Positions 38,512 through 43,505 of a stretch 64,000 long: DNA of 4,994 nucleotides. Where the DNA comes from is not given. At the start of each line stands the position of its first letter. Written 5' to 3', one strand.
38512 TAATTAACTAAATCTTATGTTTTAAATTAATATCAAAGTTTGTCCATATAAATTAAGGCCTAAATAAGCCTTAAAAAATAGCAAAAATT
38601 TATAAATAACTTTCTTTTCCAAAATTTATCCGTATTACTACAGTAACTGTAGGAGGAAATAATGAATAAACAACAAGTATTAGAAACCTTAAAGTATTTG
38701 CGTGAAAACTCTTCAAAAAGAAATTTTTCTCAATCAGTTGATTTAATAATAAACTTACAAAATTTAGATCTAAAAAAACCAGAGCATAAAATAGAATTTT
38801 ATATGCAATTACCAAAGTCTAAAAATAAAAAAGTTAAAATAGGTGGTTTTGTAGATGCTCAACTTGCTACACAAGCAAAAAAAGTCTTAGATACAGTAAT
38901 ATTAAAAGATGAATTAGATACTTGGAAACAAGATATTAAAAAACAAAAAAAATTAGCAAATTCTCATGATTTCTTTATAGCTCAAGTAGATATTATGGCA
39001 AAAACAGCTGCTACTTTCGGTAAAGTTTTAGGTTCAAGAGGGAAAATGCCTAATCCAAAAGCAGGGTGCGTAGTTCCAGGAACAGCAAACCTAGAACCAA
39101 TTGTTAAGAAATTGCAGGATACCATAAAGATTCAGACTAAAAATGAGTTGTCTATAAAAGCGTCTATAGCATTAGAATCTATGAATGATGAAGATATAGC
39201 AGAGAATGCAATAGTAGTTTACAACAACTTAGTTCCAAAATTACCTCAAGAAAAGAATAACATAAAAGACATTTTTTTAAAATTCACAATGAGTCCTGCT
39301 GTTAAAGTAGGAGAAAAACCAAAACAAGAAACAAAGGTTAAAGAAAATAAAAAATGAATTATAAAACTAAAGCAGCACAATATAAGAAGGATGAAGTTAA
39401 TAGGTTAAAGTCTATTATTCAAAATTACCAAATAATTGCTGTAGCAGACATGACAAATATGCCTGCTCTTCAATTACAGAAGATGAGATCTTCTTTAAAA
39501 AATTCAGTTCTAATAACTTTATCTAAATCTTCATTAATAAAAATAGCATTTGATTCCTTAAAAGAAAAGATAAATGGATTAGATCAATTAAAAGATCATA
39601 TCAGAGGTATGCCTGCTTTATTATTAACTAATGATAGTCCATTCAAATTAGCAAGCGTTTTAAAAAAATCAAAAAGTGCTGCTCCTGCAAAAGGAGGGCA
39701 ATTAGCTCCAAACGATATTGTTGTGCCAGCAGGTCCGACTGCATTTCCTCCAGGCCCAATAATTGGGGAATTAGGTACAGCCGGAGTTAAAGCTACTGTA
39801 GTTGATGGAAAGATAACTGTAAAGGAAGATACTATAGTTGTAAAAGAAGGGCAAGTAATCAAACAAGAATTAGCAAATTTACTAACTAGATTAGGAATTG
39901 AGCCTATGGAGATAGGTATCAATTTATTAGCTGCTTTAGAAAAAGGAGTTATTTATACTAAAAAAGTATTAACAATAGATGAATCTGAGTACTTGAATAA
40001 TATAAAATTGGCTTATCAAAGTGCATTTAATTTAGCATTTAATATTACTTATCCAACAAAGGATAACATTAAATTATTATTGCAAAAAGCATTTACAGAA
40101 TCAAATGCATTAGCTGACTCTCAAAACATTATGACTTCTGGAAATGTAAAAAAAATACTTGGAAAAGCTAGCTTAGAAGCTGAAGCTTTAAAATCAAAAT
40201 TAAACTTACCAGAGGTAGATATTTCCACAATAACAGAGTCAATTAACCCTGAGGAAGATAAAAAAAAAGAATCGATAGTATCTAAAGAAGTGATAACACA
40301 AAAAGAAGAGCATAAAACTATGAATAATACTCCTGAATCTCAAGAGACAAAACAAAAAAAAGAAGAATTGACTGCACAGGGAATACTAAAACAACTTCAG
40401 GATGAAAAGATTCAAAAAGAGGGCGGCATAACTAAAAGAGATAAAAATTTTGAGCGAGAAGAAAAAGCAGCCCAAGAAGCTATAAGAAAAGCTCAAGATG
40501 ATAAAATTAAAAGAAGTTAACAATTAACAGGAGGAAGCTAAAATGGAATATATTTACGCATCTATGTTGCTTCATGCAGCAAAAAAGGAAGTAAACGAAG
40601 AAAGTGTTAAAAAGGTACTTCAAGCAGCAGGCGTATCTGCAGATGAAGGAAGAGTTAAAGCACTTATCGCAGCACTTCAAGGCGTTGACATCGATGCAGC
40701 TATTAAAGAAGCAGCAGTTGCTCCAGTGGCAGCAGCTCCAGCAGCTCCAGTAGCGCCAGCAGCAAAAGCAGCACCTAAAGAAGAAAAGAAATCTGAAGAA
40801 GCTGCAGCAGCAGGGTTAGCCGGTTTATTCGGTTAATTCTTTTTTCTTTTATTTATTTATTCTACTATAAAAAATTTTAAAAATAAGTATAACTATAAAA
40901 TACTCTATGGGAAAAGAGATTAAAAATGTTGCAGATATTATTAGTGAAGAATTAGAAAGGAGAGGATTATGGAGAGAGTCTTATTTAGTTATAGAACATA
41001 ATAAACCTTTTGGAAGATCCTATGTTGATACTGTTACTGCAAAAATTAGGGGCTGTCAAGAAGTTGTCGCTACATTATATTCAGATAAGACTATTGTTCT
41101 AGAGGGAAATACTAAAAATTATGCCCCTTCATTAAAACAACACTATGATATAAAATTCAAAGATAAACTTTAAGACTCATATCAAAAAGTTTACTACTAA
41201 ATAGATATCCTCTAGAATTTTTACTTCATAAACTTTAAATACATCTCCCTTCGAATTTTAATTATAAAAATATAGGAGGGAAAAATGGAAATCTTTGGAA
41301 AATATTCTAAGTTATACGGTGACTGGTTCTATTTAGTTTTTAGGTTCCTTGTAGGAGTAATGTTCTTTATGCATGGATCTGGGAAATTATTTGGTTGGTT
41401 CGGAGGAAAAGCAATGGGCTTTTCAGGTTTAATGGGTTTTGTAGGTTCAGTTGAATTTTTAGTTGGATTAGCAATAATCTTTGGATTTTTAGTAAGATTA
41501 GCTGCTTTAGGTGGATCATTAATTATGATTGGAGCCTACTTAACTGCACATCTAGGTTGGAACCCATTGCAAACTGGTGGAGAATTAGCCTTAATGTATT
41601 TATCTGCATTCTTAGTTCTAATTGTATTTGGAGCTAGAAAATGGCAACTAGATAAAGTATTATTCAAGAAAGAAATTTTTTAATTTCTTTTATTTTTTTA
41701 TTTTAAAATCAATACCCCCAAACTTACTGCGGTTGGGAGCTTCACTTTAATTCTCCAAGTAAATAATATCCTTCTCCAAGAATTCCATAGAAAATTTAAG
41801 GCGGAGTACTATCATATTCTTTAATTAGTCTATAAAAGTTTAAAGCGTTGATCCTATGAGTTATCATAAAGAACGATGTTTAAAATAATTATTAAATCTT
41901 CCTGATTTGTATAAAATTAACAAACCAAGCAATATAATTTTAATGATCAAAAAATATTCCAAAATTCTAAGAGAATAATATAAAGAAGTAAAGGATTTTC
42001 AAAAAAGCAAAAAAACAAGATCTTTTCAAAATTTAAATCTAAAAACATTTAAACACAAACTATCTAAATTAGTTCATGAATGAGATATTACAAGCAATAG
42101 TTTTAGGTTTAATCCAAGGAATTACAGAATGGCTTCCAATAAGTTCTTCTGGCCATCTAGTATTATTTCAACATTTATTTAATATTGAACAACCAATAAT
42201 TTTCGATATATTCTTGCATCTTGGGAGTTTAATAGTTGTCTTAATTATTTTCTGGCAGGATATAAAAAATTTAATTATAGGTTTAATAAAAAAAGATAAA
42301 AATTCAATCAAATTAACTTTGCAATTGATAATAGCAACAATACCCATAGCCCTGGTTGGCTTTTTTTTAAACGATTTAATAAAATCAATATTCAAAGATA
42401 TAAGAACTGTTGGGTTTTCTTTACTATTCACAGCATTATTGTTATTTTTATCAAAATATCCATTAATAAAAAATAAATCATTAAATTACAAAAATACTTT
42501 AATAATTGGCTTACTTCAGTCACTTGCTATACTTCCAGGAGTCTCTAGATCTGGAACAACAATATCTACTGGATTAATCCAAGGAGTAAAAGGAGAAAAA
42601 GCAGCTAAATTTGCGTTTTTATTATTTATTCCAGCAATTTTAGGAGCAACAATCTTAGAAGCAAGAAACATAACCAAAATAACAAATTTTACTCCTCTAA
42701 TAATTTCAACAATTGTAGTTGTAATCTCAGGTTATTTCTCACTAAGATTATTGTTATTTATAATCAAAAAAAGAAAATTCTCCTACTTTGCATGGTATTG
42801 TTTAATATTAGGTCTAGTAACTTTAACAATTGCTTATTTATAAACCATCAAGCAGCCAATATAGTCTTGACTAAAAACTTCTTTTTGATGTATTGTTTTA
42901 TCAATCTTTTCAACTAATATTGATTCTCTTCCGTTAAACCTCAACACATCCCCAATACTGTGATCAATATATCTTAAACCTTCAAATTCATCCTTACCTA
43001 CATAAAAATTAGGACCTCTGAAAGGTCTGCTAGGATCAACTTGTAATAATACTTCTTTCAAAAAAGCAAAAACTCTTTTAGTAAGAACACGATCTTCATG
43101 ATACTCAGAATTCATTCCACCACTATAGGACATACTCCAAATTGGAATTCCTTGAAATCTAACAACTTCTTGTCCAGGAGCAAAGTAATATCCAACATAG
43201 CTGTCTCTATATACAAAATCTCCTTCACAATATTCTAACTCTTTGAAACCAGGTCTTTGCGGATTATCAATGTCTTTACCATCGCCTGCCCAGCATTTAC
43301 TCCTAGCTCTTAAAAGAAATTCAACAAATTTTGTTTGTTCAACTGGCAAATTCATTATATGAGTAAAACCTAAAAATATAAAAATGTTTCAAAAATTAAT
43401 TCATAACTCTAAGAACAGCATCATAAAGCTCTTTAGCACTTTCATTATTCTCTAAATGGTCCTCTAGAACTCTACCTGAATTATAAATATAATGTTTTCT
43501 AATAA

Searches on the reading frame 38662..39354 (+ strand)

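Call 68: search_protein_families(library=pfam, proteins=[window:38662-39354:+], max_evalue=0.001)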
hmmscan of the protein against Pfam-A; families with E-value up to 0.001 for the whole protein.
window:38662-39354:+ (231 aa): 1 family
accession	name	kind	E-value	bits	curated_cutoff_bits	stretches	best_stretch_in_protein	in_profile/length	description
PF00687.26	Ribosomal_L1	-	2e-40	138.9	32.2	1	17-212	4-198/198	Ribosomal protein L1p/L10e family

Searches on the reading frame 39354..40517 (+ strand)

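Call 68: search_protein_families(library=pfam, proteins=[window:39354-40517:+], max_evalue=0.001)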
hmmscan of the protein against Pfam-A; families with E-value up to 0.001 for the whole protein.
window:39354-40517:+ (388 aa): 2 families
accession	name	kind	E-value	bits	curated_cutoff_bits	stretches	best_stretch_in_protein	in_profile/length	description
PF00466.25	Ribosomal_L10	-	4.6e-19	68.8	22.8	1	8-106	3-98/100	Ribosomal protein L10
PF17777.6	RL10P_insert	-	4.2e-17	62.2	29.1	1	112-182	1-71/71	Insertion domain in 60S ribosomal protein L10P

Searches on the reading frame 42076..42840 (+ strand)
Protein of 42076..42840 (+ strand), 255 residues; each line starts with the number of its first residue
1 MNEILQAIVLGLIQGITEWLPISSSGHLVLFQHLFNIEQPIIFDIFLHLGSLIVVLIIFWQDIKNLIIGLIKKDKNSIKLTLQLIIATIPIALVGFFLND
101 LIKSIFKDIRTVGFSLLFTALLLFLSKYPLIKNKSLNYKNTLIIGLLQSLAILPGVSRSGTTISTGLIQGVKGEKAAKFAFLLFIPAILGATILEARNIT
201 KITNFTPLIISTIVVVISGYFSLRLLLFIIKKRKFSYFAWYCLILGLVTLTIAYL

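Call 68: search_protein_families(library=pfam, proteins=[window:42076-42840:+], max_evalue=0.001)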
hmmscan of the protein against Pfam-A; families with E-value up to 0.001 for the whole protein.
window:42076-42840:+ (255 aa): 1 family
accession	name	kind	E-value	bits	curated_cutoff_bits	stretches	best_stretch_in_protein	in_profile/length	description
PF02673.24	BacA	-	6.2e-75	252.7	33.4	1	7-248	1-257/257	Bacitracin resistance protein BacA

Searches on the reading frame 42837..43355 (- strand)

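Call 68: search_protein_families(library=pfam, proteins=[window:42837-43355:-], max_evalue=0.001)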
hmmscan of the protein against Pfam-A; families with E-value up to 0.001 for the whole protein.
window:42837-43355:- (173 aa): 1 family
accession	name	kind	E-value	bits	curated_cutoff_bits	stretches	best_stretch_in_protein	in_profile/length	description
PF18931.5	DUF5680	-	4.2e-18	66.1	25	1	51-150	1-91/104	Domain of unknown function (DUF5680)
